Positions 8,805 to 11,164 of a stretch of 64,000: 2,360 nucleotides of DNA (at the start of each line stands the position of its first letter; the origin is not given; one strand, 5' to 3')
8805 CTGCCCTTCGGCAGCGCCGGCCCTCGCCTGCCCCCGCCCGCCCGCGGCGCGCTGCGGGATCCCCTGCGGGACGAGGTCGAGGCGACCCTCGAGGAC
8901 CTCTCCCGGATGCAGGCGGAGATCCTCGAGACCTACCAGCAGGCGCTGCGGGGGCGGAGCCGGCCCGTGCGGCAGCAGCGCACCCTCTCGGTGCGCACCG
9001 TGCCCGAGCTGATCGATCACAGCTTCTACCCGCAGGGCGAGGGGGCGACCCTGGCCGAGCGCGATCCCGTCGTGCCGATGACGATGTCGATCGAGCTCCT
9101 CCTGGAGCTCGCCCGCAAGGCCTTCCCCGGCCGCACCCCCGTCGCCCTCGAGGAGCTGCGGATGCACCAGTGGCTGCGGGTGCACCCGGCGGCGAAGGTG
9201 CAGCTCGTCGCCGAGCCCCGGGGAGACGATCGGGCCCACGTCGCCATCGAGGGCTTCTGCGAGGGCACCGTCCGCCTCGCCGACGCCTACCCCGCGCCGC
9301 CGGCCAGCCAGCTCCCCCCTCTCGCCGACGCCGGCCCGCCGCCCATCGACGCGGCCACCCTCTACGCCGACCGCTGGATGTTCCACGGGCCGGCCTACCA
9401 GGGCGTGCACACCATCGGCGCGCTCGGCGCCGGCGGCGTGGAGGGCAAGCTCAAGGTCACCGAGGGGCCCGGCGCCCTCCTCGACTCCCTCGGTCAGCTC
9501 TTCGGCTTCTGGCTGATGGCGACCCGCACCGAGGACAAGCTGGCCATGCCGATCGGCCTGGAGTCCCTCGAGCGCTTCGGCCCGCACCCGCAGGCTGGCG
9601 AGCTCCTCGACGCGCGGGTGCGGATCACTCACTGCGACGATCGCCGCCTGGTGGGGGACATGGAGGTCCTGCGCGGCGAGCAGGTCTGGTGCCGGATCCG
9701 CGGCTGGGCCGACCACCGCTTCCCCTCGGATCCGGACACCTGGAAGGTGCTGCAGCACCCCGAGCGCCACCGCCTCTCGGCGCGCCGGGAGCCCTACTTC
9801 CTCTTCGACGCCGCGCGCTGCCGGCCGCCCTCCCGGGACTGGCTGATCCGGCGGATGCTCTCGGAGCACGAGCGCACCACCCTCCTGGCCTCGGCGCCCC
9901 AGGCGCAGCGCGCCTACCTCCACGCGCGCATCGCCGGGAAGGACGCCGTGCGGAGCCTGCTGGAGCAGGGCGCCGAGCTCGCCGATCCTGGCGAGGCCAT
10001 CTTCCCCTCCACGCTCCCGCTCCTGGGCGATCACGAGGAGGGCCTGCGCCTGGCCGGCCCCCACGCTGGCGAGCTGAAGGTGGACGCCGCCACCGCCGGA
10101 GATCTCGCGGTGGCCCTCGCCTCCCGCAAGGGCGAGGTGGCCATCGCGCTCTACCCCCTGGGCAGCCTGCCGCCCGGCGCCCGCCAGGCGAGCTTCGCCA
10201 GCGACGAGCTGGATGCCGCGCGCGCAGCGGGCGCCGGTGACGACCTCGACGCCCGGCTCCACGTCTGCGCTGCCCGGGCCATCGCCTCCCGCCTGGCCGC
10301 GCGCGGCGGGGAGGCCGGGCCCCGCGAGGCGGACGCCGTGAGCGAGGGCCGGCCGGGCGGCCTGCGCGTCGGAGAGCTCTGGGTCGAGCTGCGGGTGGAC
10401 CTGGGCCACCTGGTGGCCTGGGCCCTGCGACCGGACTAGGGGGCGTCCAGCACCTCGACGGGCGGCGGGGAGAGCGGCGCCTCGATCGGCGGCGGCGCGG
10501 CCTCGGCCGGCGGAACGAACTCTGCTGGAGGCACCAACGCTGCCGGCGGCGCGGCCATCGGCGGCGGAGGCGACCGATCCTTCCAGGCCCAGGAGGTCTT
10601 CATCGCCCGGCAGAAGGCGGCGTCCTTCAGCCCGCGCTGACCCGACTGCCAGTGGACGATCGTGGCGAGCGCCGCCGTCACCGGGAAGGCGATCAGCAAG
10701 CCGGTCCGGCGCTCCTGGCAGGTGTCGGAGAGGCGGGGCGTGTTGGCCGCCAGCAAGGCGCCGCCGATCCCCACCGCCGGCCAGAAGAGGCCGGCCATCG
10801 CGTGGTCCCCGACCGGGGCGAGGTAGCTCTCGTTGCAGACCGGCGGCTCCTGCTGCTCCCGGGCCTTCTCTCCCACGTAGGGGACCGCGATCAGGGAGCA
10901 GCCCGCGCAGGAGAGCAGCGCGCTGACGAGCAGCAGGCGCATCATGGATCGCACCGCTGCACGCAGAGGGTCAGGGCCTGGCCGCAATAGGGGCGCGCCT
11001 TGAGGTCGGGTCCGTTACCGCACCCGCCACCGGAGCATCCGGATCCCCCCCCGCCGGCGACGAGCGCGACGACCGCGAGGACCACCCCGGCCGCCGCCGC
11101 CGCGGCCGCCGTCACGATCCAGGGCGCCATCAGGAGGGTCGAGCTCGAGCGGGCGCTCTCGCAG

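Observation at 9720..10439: Possible integrated phosphopantetheinyl-transferase-like domain at the C-terminus of PKS subunit 2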

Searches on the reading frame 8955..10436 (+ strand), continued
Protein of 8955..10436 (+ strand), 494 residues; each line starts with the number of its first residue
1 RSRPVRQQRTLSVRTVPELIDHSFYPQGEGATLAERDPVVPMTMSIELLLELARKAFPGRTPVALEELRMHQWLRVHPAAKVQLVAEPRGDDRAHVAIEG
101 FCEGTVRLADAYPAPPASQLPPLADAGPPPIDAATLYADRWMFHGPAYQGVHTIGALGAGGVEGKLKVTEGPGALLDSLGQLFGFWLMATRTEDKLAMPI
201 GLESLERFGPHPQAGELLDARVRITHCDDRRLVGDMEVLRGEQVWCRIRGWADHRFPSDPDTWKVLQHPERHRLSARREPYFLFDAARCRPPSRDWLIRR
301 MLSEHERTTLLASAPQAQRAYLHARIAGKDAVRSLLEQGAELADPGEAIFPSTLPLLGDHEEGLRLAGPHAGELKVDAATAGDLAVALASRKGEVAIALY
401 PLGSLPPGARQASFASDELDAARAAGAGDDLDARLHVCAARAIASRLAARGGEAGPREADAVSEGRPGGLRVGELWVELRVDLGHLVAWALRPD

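Call 61: predict_structure(alignment_id=A1)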
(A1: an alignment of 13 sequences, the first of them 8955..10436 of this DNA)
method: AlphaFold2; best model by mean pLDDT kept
length: 494 residues; sequences in the alignment: 13
mean_pLDDT: 90.2   pTM: 0.87
mean pLDDT of the five models: 90.2, 89.5, 89.1, 88.5, 88.5
residues with pLDDT >= 90: 332; 70-90: 134; 50-70: 24; < 50: 4
segments of 3 or more residues with pLDDT < 50: 454-456
pLDDT, mean of each block of 10 residues (from residue 1): 88 92 70 84 96 96 98 91 97 97 98 97 95 93 88 97 97 95 96 90 98 97 96 98 97 91 86 92 85 77 90 89 95 85 64 88 83 89 95 93 82 87 94 94 88 55 94 94 96 84
secondary structure, 60 per line:
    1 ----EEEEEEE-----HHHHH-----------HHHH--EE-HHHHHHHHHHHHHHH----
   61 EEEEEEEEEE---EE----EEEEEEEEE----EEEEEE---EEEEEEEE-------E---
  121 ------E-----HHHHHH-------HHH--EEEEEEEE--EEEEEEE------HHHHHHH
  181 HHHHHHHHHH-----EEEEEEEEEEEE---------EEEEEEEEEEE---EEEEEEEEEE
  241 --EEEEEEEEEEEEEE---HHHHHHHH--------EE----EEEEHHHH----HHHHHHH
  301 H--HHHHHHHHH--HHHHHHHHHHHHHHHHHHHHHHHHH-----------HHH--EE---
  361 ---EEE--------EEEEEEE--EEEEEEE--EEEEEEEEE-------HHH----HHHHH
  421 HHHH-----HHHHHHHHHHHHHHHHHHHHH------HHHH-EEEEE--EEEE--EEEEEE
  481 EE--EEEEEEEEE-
elements in order: E5-11 H17-21 H33-36 H42-56 E61-70 E80-88 E93-98 E102-109 H133-138 E151-158 E161-167 H174-190 E196-207 E217-227 E231-240 E243-256 H260-267 E282-285 H286-289 H294-301 H304-312 H315-339 E364-366 E375-381 E384-390 E393-401 H416-424 H430-450 H457-460 E462-466 E469-472 E475-482 E485-493
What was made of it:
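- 6078..9719 (+): ORF2 catalytic part: KS (Cys in DAACAS, with HGTGT and GHT), AT (GHSIG) and a PKS-type double-hotdog DH. The DH+tail model has pLDDT 90.2 (call 61).
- The DH+tail model has pTM 0.87, consistent with a rigid didomain (call 61). The DH+tail model has pTM 0.87 (call 61).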

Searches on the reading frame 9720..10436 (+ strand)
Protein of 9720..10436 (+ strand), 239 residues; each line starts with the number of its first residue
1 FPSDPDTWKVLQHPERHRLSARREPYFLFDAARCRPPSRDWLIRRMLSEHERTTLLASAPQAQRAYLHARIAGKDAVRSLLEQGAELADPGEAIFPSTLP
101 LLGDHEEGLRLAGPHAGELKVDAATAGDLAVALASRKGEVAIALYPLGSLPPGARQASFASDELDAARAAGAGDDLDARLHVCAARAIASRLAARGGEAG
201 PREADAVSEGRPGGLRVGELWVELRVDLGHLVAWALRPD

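Call 4: search_protein_families(library=pfam, proteins=[window:9720-10436:+], max_evalue=1)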
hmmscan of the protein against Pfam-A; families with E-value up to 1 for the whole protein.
window:9720-10436:+ (239 aa): 1 family
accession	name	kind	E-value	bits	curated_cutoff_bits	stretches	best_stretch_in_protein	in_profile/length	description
PF13481.12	AAA_25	-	0.024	14.7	27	1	25-58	9-41/195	AAA domain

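Call 5: find_homologous_proteins(query=window:9720-10436:+, max_evalue=0.001)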
Query window:9720-10436:+: 8000 candidates shared short words with the query, none scored E <= 0.001.
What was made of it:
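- Tried and rejected: No hit at E <= 1e-3 (call 5).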

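Call 6: search_solved_structures(query=window:9720-10436:+, max_evalue=10, show_alignments=3)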
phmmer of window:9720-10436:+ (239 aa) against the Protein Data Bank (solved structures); distinct sequences matched with E-value up to 10: 8.
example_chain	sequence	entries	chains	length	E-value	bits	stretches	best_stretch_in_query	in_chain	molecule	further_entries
4ucw_A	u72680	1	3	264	0.16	14.7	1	32-93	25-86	HYDROGENASE (NIFE) SMALL SUBUNIT HYDA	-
1yrq_A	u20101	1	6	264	0.16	14.7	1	32-93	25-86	Periplasmic [NiFe] hydrogenase small subunit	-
1yqw_A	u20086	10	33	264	0.16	14.7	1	32-93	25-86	Periplasmic [NiFe] hydrogenase small subunit | HYDROGENASE (NIFE) SMALL SUBUNIT HYDA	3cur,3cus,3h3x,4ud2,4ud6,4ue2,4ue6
4ucq_A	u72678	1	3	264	0.16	14.7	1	32-93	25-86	HYDROGENASE (NIFE) SMALL SUBUNIT HYDA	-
4upe_A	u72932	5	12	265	0.16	14.7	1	32-93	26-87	NIFE-HYDROGENASE SMALL SUBUNIT | HYDROGENASE (NIFE) SMALL SUBUNIT HYDA | PERIPLASMIC [NIFE] HYDROGENASE SMALL SUBUNIT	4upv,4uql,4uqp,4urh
4ucx_A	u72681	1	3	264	0.16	14.7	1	32-93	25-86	HYDROGENASE (NIFE) SMALL SUBUNIT HYDA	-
1frf_S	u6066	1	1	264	0.46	13.2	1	32-93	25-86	[NI-FE] HYDROGENASE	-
35yt_A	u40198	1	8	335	0.69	12.6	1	85-155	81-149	Phosphate-binding protein PstS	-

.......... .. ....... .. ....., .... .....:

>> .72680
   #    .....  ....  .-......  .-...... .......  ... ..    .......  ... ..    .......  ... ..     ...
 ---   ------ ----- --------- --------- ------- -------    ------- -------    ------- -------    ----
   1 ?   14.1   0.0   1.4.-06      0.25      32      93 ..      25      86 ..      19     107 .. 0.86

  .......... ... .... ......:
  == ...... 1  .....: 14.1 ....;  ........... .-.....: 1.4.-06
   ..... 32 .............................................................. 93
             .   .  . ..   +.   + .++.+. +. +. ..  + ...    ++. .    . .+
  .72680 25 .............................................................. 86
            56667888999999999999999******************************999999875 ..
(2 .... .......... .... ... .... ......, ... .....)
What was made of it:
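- Tried and rejected: Only chance-level hits, such as the NiFe hydrogenase small subunit at E 0.16 (call 6).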

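Call 22: predict_structure(alignment_id=A2)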
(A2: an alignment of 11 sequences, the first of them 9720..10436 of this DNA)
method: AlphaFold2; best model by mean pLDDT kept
length: 239 residues; sequences in the alignment: 11
mean_pLDDT: 89.4   pTM: 0.88
mean pLDDT of the five models: 89.4, 88.4, 88.5, 87.6, 86.5
residues with pLDDT >= 90: 163; 70-90: 56; 50-70: 18; < 50: 2
segments of 3 or more residues with pLDDT < 50: none
pLDDT, mean of each block of 10 residues (from residue 1): 73 89 96 81 93 95 94 95 71 87 88 89 96 95 94 83 97 95 94 76 77 96 97 93
secondary structure, 60 per line:
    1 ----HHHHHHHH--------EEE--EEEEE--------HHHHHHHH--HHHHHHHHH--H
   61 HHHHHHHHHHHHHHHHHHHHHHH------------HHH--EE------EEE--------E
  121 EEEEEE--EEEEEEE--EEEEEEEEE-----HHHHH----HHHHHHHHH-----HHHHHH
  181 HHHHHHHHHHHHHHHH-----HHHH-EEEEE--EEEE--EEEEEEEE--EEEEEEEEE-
elements in order: H5-12 E21-23 E26-30 H39-46 H49-57 H60-83 E109-111 E120-126 E129-135 E138-146 H152-156 H161-169 H175-196 H202-205 E207-211 E214-217 E220-227 E230-238
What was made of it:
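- On Sfp-type (group II) 4'-phosphopantetheinyl transferase: AF2 model pLDDT 89.4 (call 22).
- Checked: It is predicted to fold as a compact alpha/beta domain (mean pLDDT 89.4, pTM 0.88, call 22).
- The tail model has pLDDT 89.4 (call 22).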

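Call 26: fold_search(model_id=the predicted structure, library=pdb)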
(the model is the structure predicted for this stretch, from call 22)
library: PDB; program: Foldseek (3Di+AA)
matches with E <= 10: 365; with E <= 0.001: 27
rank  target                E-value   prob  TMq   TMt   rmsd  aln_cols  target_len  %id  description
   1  2cg5_A                4.1e-07  1.00  0.55  0.51   6.5       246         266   18  Structure of aminoadipate-semialdehyde dehydrogenase- phosphopantetheinyl transferase in complex with cytosolic acyl c (released 2006-03-01)
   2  2byd                  7.7e-07  1.00  0.56  0.49   6.9       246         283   19  Structure of aminoadipate-semialdehyde dehydrogenase- phosphopantetheinyl transferase (released 2005-08-05)
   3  4mrt_A                4.6e-06  1.00  0.56  0.59   5.0       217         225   13  Structure of the Phosphopantetheine Transferase Sfp in Complex with Coenzyme A and a Peptidyl Carrier Protein (released 2014-04-23)
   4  2c43                  4.6e-06  1.00  0.55  0.49   6.3       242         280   18  STRUCTURE OF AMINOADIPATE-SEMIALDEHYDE DEHYDROGENASE- PHOSPHOPANTETHEINYL TRANSFERASE IN COMPLEX WITH COENZYME A (released 2005-10-24)
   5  7bdw_A                1.0e-05  1.00  0.57  0.62   4.2       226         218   17  Crystal structure of mycobacterial PptAb in complex with ACP and compound 8918 (released 2021-11-10)
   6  6rcx_A                1.2e-05  1.00  0.57  0.62   4.2       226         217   17  Mycobacterial 4'-phosphopantetheinyl transferase PptAb in complex with the ACP domain of PpsC. (released 2020-04-15)
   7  6qwu                  2.6e-05  1.00  0.56  0.61   5.1       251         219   15  4'-phosphopantetheinyl transferase PptAb from Mycobacterium abscessus at pH 5.5 with Mn2+ and CoA. (released 2020-03-25)
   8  6qxr                  3.0e-05  1.00  0.55  0.59   4.3       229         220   17  4'-phosphopantetheinyl transferase PptAb from Mycobacterium abscessus at pH 8.5 with Mn2+ and CoA. (released 2020-03-25)
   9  7ed2_A                3.0e-05  1.00  0.54  0.58   6.2       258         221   13  Transferase from Mycobacterium smegmatis (released 2022-03-16)
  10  6qyg                  3.4e-05  1.00  0.56  0.60   4.3       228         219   17  4'-phosphopantetheinyl transferase PptAb from Mycobacterium abscessus at pH 8.5 with Mg2+ and CoA. (released 2020-03-25)
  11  8gkf_B                4.7e-05  1.00  0.55  0.58   5.7       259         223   13  Phosphopantetheinyl transferase PptT from Mycobacterium tuberculosis in complex with Raltitrexed. (released 2024-03-20)
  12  7ed1_A                5.0e-05  1.00  0.55  0.59   6.0       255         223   13  Transferase from Mycobacterium smegmatis (released 2022-03-16)
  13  4qvh_B                6.9e-05  1.00  0.54  0.24   5.7       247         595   14  Crystal structure of the essential Mycobacterium tuberculosis phosphopantetheinyl transferase PptT, solved as a fusion (released 2014-12-17)
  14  6qxq                  7.3e-05  1.00  0.60  0.65   4.6       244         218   16  4'-phosphopantetheinyl transferase PptAb from Mycobacterium abscessus at pH 7 with Mn2+ and CoA. (released 2020-03-25)
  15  8gkf_E                1.2e-04  1.00  0.52  0.55   6.0       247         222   12  Phosphopantetheinyl transferase PptT from Mycobacterium tuberculosis in complex with Raltitrexed. (released 2024-03-20)
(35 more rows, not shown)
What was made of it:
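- On Sfp-type (group II) 4'-phosphopantetheinyl transferase: The top 31 Foldseek hits are PPTases (call 26).
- The top 31 Foldseek hits are all Sfp-type PPTases (call 26).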

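Call 35: search_solved_structures(query=A2, max_evalue=0.01, show_alignments=2)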
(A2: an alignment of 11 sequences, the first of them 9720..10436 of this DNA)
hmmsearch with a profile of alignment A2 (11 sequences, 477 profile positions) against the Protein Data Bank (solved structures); distinct sequences matched with E-value up to 0.01: 28.
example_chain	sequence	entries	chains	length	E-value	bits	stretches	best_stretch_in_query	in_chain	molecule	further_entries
1f7l_A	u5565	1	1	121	4.1e-12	48.7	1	281-376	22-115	HOLO-(ACYL CARRIER PROTEIN) SYNTHASE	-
1f7t_A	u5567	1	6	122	4.2e-12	48.6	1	281-376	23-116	HOLO-(ACYL CARRIER PROTEIN) SYNTHASE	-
1f80_A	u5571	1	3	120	1.3e-11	47.1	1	281-376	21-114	HOLO-(ACYL CARRIER PROTEIN) SYNTHASE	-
3hyk_A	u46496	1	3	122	6.4e-09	38.2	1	284-376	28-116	Holo-[acyl-carrier-protein] synthase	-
1fte_A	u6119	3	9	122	7e-09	38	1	281-376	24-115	ACYL CARRIER PROTEIN SYNTHASE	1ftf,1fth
8qk4_A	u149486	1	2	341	3.7e-06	29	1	104-242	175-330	Polyketide synthase PksJ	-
5cxd_A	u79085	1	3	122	4.8e-06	28.7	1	284-376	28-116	Holo-[acyl-carrier-protein] synthase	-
4dxe_A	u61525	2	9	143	7.4e-06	28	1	284-376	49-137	acyl-carrier-protein synthase | Holo-[acyl-carrier-protein] synthase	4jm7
3qmn_A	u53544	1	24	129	1.1e-05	27.5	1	278-376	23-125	Holo-[acyl-carrier-protein] synthase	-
1qr0_A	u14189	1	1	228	2.2e-05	26.5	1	336-439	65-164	4'-PHOSPHOPANTETHEINYL TRANSFERASE SFP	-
4mrt_A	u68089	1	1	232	2.3e-05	26.4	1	336-439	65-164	4'-phosphopantetheinyl transferase sfp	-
3kg6_A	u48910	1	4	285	2.8e-05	26.2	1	140-237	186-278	CurF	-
7r49_A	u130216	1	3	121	4.2e-05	25.6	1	287-375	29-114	Holo-[acyl-carrier-protein] synthase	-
2was_B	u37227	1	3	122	4.2e-05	25.6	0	380-432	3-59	3-OXOACYL-[ACYL-CARRIER-PROTEIN] SYNTHASE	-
3ne1_A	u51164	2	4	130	5e-05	25.3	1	299-376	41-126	Holo-[acyl-carrier-protein] synthase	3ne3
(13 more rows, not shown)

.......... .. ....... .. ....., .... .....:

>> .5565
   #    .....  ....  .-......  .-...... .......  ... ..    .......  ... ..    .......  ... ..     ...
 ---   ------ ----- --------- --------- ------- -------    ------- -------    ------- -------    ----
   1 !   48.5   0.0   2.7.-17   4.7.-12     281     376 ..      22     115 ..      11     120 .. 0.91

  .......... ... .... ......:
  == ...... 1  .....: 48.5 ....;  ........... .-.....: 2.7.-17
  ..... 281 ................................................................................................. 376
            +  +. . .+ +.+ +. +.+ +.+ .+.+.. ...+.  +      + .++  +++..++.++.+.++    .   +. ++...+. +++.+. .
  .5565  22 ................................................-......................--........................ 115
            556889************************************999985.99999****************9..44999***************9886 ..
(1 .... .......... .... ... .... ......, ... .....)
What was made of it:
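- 9720..10127 (+): Linker plus the N-terminal pseudo-half of the PPTase-like domain (aa 1215-1350). It is well conserved and contains RRML-SEHER (R1258, R1259, E1265, R1266) and R1284..K1288-D1289..R1292. Its CoA-contact motifs are lost: GxP has become E1321/L1323, and hShxH has become D1336/T1339. This half aligns to AcpS residues 22-115 (call 35).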

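Call 43: search_protein_families(library=ncbifam, proteins=[window:9720-10436:+], max_evalue=0.01)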
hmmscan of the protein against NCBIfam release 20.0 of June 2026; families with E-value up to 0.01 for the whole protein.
window:9720-10436:+ (239 aa): 0 families

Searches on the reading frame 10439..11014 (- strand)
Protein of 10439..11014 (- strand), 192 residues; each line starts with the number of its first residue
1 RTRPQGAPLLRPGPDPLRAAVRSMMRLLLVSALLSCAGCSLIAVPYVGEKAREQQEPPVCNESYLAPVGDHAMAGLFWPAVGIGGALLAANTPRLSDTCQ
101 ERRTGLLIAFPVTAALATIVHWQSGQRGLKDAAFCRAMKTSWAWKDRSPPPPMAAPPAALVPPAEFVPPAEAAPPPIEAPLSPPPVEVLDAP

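Call 29: search_protein_families(library=pfam, proteins=[window:10439-11014:-], max_evalue=0.001)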
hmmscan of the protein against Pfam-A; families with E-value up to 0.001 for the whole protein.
window:10439-11014:- (192 aa): 0 families
